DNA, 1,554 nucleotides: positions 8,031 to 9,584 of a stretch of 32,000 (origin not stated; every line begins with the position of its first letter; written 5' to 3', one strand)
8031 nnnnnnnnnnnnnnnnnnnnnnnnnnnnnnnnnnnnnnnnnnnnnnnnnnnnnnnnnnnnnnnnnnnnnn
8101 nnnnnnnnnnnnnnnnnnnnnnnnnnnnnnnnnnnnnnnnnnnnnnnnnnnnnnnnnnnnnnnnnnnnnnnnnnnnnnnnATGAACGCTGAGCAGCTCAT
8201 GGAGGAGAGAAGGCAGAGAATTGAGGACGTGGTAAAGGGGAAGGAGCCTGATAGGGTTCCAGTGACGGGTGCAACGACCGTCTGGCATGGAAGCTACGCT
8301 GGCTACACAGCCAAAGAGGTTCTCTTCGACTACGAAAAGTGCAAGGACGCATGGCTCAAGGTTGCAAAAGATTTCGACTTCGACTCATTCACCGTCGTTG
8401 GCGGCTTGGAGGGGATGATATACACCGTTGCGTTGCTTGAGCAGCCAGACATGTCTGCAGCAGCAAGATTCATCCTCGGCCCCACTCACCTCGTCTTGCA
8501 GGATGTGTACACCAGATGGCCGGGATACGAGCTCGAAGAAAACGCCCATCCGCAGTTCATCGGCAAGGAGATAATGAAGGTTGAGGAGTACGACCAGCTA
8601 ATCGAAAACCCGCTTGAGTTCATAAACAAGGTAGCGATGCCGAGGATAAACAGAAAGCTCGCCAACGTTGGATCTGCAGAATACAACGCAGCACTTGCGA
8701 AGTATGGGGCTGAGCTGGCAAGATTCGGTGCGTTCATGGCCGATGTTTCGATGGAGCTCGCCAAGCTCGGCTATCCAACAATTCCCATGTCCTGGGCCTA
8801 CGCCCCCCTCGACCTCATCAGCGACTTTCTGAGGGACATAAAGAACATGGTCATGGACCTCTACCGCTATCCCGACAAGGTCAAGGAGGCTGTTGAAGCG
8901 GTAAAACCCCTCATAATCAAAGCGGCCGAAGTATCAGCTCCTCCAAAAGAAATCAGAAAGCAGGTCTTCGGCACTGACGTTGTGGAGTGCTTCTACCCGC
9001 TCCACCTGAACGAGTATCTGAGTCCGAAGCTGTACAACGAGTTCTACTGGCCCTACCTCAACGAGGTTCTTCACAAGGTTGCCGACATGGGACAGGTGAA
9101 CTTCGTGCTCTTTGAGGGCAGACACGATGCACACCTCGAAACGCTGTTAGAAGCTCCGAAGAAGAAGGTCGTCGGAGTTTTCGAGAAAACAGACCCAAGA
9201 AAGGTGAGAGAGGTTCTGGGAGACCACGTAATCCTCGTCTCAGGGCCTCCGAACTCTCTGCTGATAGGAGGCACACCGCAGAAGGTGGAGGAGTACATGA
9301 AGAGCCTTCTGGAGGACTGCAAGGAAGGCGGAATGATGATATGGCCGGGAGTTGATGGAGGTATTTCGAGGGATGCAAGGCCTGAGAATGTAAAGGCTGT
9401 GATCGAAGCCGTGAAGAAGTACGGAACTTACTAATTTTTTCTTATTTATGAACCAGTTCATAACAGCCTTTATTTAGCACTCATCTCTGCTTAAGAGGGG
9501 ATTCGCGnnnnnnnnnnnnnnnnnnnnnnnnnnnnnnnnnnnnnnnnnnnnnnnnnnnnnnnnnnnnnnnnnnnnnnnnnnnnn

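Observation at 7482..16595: Corrinoid methyl-transfer supercluster: two front-end pairs sharing one MtrH-like methyltransferase and one reductive activase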

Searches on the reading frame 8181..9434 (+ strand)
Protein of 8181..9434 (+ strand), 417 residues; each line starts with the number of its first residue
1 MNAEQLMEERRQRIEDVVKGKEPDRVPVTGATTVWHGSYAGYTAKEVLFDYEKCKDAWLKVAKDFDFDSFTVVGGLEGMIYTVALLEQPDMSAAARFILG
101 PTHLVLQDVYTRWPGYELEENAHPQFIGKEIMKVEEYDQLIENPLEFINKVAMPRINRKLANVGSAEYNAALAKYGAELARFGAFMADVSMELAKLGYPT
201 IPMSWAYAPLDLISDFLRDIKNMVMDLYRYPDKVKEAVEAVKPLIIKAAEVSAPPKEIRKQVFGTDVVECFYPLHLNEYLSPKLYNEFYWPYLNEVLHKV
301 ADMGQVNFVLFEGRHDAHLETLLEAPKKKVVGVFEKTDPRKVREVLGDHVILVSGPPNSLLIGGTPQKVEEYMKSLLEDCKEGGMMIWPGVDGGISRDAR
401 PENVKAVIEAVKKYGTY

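Call 4: search_protein_families(library=pfam, proteins=[window:8181-9434:+])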
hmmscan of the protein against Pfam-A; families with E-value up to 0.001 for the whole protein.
window:8181-9434:+ (417 aa): 1 family
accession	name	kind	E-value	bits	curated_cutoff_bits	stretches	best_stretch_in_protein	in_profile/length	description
PF01208.23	URO-D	-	3.9e-20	72.6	23.9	1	182-414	119-346/346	Uroporphyrinogen decarboxylase (URO-D)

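Call 22: search_solved_structures(query=window:8181-9431:+, max_evalue=0.01)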
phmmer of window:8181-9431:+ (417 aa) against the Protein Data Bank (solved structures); distinct sequences matched with E-value up to 0.01: 13.
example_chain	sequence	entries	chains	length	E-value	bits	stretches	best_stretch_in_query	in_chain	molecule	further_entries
9rui_A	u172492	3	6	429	4.3e-62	213.9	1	8-417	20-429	CdmB from Acetobacterium malicum subsp. dehalogenans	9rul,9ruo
3gw3_A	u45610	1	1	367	9.4e-07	31.6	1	260-415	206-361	Uroporphyrinogen decarboxylase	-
3gw0_A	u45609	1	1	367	9.4e-07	31.6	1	260-415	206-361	Uroporphyrinogen decarboxylase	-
3gvv_A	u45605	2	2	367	1.5e-06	31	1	261-415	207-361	Uroporphyrinogen decarboxylase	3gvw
2q6z_A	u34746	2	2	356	1.7e-06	30.8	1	260-415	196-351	Uroporphyrinogen decarboxylase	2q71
1r3w_A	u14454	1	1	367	1.8e-06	30.7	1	260-415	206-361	Uroporphyrinogen Decarboxylase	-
1r3s_A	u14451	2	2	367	1.8e-06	30.7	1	260-415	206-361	Uroporphyrinogen Decarboxylase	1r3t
1r3q_A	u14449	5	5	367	1.8e-06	30.7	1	260-415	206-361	Uroporphyrinogen Decarboxylase | PROTEIN (UROPORPHYRINOGEN DECARBOXYLASE)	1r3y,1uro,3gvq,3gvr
1r3v_A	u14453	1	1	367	1.8e-06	30.7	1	260-415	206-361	Uroporphyrinogen Decarboxylase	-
1r3r_A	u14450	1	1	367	1.8e-06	30.7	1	260-415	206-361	Uroporphyrinogen Decarboxylase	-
1jpk_A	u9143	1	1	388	2e-06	30.5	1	260-415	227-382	UROPORPHYRINOGEN DECARBOXYLASE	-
1jph_A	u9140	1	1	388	3.6e-06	29.7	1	260-415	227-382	UROPORPHYRINOGEN DECARBOXYLASE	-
1jpi_A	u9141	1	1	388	1.4e-05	27.8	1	260-415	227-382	UROPORPHYRINOGEN DECARBOXYLASE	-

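Call 29: find_homologous_proteins(query=window:8181-9431:+, max_evalue=1e-20)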
Query window:8181-9431:+ (417 aa): 393 proteins with E <= 1e-20 among 8000 candidates; the best 120 are listed.
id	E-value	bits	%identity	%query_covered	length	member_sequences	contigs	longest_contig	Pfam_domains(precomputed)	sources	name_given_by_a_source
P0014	3.9e-282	954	100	100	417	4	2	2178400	PF01208.24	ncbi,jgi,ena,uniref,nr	ncbi:uroporphyrinogen decarboxylase family protein [Archaeoglobus fulgidus]|uniref:Uroporphyrinogen 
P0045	4.0e-253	858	87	99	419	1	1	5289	PF01208.24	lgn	-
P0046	1.1e-249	847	87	100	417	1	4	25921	PF01208.24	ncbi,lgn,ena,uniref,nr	ncbi:MAG: hypothetical protein H0Z19_08380 [Archaeoglobus sp.]|uniref:uroporphyrinogen decarboxylase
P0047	1.3e-249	846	87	100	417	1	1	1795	PF01208.24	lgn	-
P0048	1.9e-249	846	87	100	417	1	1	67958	PF01208.24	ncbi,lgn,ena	-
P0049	4.1e-249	845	86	100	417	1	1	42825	PF01208.24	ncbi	ncbi:MAG: uroporphyrinogen decarboxylase family protein [Archaeoglobaceae archaeon]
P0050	5.6e-249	844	86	100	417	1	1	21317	PF01208.24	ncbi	ncbi:uroporphyrinogen decarboxylase family protein [Archaeoglobus sp.]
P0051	1.0e-248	844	86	100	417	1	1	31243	PF01208.24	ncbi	-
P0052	6.7e-248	841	86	100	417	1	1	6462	PF01208.24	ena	-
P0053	2.2e-244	829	85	100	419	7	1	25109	PF01208.24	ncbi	-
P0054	4.5e-238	808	82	100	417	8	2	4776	PF01208.24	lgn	-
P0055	2.3e-235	800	81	100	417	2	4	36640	PF01208.24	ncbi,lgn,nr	ncbi:MAG: hypothetical protein PWQ58_464 [Archaeoglobaceae archaeon]|nr:hypothetical protein [Archae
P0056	1.1e-234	797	82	100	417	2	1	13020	PF01208.24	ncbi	ncbi:MAG: uroporphyrinogen decarboxylase family protein [Archaeoglobaceae archaeon]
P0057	6.1e-232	788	83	96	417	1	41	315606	PF01208.24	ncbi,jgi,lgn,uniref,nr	ncbi:methoxylated aromatic compound--corrinoid protein Co-methyltransferase [Methermicoccus shenglie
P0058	6.8e-227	772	77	100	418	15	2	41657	PF01208.24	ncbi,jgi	ncbi:MAG: uroporphyrinogen decarboxylase family protein [Archaeoglobaceae archaeon]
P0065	4.4e-181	621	65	96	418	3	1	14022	PF01208.24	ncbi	ncbi:MAG: uroporphyrinogen decarboxylase family protein [Archaeoglobaceae archaeon]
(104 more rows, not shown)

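Call 30: search_protein_families(library=ncbifam, proteins=[window:8181-9431:+], max_evalue=0.00001)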
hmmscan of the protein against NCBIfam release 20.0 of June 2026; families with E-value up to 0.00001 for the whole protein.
window:8181-9431:+ (417 aa): 4 families
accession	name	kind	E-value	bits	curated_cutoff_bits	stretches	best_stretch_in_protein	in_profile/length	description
NF004889.0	PRK06252.1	subfamily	3e-14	52.8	244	1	206-415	145-337/340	methylcobalamin:coenzyme M methyltransferase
TIGR01464.1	hemE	equivalog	8e-09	34.9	302.95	1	264-413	193-338/338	uroporphyrinogen decarboxylase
TIGR01463.1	mtaA_cmuA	subfamily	1.6e-08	34.2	235.4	1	222-414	159-338/340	MtaA/CmuA family methyltransferase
NF040654.1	MtaA_Meth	equivalog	1.4e-06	27.5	400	0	208-414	145-335/337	methylcobamide:CoM methyltransferase MtaA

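Call 36: find_encoding_contigs(protein=P0065, flank=10000, max_places=3)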
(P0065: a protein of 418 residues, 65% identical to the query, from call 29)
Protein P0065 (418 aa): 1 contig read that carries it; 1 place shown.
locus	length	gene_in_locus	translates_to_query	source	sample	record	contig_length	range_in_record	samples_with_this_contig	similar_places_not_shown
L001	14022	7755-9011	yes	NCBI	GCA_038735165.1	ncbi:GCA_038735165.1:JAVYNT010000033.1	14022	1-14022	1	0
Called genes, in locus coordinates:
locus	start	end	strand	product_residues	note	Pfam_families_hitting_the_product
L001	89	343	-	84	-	PF27306:AF_2379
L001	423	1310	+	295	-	PF01040:UbiA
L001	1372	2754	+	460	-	PF01368:DHH, PF21763:DHH_CID, PF02272:DHHA1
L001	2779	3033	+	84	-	PF14947:HTH_45 (weak)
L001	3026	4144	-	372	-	PF06849:DUF1246, PF06973:DUF1297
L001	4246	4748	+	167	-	PF09826:Beta_propel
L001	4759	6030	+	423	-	PF09826:Beta_propel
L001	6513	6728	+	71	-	PF01200:Ribosomal_S28e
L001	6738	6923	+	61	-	PF01246:Ribosomal_L24e, PF06467:zf-FCS (weak)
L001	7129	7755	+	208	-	PF02607:B12-binding_2, PF02310:B12-binding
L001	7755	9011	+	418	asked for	PF01208:URO-D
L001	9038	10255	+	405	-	PF07690:MFS_1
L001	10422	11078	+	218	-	PF09719:C_GCAxxG_C_C (faint)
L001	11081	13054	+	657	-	PF01210:NAD_Gly3P_dh_N, PF02737:3HCDH_N, PF03446:NAD_binding_2 (weak), PF03721:UDPG_MGDP_dh_N (weak), PF00725:3HCDH, PF00378:ECH_1, PF16113:ECH_2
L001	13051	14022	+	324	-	PF00108:Thiolase_N, PF00109:ketoacyl-synt (faint), PF22691:Thiolase_C_1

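Call 37: find_encoding_contigs(protein=P0048, flank=10000, max_places=3)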
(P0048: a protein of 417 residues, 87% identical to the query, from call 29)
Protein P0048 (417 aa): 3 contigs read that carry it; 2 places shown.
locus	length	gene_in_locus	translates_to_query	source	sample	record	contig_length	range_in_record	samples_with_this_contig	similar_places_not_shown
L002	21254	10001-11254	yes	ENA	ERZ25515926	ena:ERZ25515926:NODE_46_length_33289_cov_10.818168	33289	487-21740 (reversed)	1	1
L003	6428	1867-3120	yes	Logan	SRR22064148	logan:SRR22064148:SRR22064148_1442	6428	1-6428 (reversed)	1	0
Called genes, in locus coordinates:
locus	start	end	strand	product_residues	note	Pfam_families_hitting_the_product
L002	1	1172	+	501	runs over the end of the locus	PF00005:ABC_tran, PF13304:AAA_21 (faint), PF00005:ABC_tran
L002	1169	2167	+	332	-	PF02653:BPD_transp_2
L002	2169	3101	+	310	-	PF02653:BPD_transp_2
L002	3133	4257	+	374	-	PF02608:Bmp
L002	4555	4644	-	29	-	-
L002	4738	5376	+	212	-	PF03807:F420_oxidored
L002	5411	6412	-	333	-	PF00989:PAS (weak), PF08448:PAS_4 (faint), PF13426:PAS_9, PF08447:PAS_3 (weak), PF13581:HATPase_c_2, PF02518:HATPase_c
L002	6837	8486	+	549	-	PF03485:Arg_tRNA_synt_N, PF00750:tRNA-synt_1d, PF01921:tRNA-synt_1f (faint), PF09334:tRNA-synt_1g (faint), PF05746:DALR_1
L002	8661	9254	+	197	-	PF01402:RHH_1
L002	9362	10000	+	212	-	PF02607:B12-binding_2, PF02310:B12-binding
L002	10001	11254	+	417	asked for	PF01208:URO-D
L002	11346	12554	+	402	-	PF07690:MFS_1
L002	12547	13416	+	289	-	PF02007:MtrH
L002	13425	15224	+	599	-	PF00111:Fer2, PF17650:RACo_linker, PF17651:Raco_middle, PF14574:RACo_C_ter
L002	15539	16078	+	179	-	PF00293:NUDIX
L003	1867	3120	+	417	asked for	PF01208:URO-D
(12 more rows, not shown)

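Call 38: find_encoding_contigs(protein=P0057, flank=10000, max_places=2)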
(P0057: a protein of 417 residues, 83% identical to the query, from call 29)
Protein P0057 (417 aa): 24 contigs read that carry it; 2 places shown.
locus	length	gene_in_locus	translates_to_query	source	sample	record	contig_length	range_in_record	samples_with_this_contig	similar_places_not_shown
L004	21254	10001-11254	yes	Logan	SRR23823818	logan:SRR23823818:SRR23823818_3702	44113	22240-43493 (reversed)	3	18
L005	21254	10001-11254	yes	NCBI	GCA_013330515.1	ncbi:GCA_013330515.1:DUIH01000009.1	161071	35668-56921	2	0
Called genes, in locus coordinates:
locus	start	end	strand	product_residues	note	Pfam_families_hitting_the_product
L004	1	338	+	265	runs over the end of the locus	PF00733:Asn_synthase (weak), PF06508:QueC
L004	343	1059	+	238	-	PF13353:Fer4_12 (faint), PF04055:Radical_SAM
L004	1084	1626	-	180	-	PF02666:PS_Dcarbxylase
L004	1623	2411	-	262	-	PF09721:Exosortase_EpsH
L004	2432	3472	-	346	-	PF08735:DUF1786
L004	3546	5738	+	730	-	PF01751:Toprim, PF01131:Topoisom_bac, PF01396:Zn_ribbon_Top1, PF14520:HHH_5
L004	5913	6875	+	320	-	PF24318:DUF7490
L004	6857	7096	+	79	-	PF26256:DUF8060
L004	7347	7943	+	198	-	PF01402:RHH_1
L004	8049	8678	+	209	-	PF02607:B12-binding_2, PF02310:B12-binding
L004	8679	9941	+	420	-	PF01208:URO-D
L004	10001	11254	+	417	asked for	PF01208:URO-D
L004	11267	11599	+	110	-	-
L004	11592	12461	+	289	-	PF02007:MtrH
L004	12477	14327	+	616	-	PF00111:Fer2, PF17650:RACo_linker, PF17651:Raco_middle, PF14574:RACo_C_ter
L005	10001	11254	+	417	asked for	PF01208:URO-D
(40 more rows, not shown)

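Call 41: find_related_loci(query=A1, collection=genome_contigs, flank=10000)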
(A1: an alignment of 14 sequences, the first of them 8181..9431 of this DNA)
Query A1 (417 aa) in genome_contigs; peptide patterns used: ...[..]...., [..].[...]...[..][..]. (x = any residue, [..] = any of these).
152 stretches matched a pattern; 99 encode a relative of the query (tblastn E <= 1e-3); the best 80 are kept; 75 distinct loci.
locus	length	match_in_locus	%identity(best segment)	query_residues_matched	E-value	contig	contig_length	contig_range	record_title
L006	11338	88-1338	86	1-417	0e+0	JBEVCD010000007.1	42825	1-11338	MAG: Archaeoglobaceae archaeon isolate 2_1_SS_W3_F1_Bin027_Water NODE_152_length_42825_cov_14.999813, whole genome shotg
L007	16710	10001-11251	87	1-417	0e+0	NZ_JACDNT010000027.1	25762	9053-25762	MAG: Archaeoglobus sp. isolate GB_MAG2_100 c_000000001369, whole genome shotgun sequence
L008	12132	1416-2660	84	3-417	0e+0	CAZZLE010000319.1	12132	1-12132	MAG TPA_asm: uncultured archaeon isolate binchicken_co25_133 genome assembly, contig: k141_5699, whole genome shotgun se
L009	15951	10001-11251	83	1-417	0e+0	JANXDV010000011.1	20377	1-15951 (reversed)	MAG: Archaeoglobaceae archaeon isolate SKYB18 NODE_11_length_20377_cov_15.391736, whole genome shotgun sequence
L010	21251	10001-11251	82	1-417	0e+0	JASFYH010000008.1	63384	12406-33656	MAG: Archaeoglobales archaeon isolate JZ-3_D_bin_138 NODE_8_length_63384_cov_4.031080, whole genome shotgun sequence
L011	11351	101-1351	82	1-417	0e+0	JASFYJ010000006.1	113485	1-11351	MAG: Archaeoglobales archaeon isolate JZ_75_SW_bin_109 NODE_6_length_113485_cov_5.539538, whole genome shotgun sequence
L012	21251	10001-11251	81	1-417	0e+0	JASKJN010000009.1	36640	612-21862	MAG: Archaeoglobaceae archaeon isolate DJKA128_NP-F35_bin.22 scaffold_125, whole genome shotgun sequence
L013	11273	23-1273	82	1-417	0e+0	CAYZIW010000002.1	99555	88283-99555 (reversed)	MAG TPA_asm: uncultured archaeon isolate binchicken_co1_56 genome assembly, contig: NODE_154_length_99555_cov_4.969799,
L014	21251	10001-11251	79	1-417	0e+0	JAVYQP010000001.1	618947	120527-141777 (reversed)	MAG: Archaeoglobaceae archaeon isolate DRTY-1_201901_bins_47 DRTY-1_201901_bins_47_scaffold_1, whole genome shotgun sequ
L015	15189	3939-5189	77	1-417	0e+0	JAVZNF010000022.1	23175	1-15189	MAG: Archaeoglobaceae archaeon isolate DRTY-6_201912_bins_46 DRTY-6_201912_bins_46_scaffold_22, whole genome shotgun seq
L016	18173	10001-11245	85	3-417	0e+0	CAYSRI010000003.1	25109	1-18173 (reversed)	MAG TPA_asm: uncultured archaeon isolate binchicken_co1_20 genome assembly, contig: NODE_1125_length_25109_cov_3.395985,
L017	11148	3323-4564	68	5-417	0e+0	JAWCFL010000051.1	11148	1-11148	MAG: Candidatus Jordarchaeales archaeon isolate JZ-1_202007_bins_29 JZ-1_202007_bins_29_scaffold_51, whole genome shotgu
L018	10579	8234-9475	67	5-417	0e+0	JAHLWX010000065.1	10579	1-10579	MAG: Candidatus Jordarchaeum sp. LHC_1308 MAG_1308_Ga0212122_1002150, whole genome shotgun sequence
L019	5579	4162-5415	63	1-417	0e+0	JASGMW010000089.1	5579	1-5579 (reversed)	MAG: Methanofollis sp. isolate DJKA126_ANT-KO_bin.43 scaffold_6877, whole genome shotgun sequence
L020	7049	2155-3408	61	1-417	0e+0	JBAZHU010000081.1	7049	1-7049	MAG: Methanoregula sp. isolate SO_2017_LW3_78 NODE_36818_length_7049_cov_1.214533_LW162_2017, whole genome shotgun seque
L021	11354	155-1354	65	19-417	0e+0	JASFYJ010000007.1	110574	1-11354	MAG: Archaeoglobales archaeon isolate JZ_75_SW_bin_109 NODE_7_length_110574_cov_5.466151, whole genome shotgun sequence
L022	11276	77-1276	64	19-417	1e-180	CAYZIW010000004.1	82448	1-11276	MAG TPA_asm: uncultured archaeon isolate binchicken_co1_56 genome assembly, contig: NODE_201_length_82448_cov_4.824087,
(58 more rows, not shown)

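Call 65: predict_structure(alignment_id=A2)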
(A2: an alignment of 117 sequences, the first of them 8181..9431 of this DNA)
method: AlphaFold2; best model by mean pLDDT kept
length: 417 residues; sequences in the alignment: 117
mean_pLDDT: 97.0   pTM: 0.93
mean pLDDT of the five models: 97.0, 96.8, 96.7, 96.5, 96.5
residues with pLDDT >= 90: 412; 70-90: 5; 50-70: 0; < 50: 0
segments of 3 or more residues with pLDDT < 50: none
pLDDT, mean of each block of 10 residues (from residue 1): 95 97 97 98 98 99 98 96 96 95 98 98 96 98 98 98 97 98 96 97 97 97 97 99 98 94 96 93 97 99 97 94 97 96 96 98 99 98 96 96 99 97
secondary structure, 60 per line:
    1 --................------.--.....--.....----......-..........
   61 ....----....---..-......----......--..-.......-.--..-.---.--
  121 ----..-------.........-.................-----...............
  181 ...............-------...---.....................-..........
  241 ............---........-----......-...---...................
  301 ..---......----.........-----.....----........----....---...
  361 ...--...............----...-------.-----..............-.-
elements in order: H3-18 E28-32 H35-39 H44-49 H51-64 E69-72 H79-84 H89-94 H100-106 H134-142 H144-156 H166-195 E203-205 H209-229 H231-252 H256-263 E269-274 H282-302 E306-311 H316-324 E330-334 H339-346 E351-354 H358-363 H366-380 E385-387 H401-414
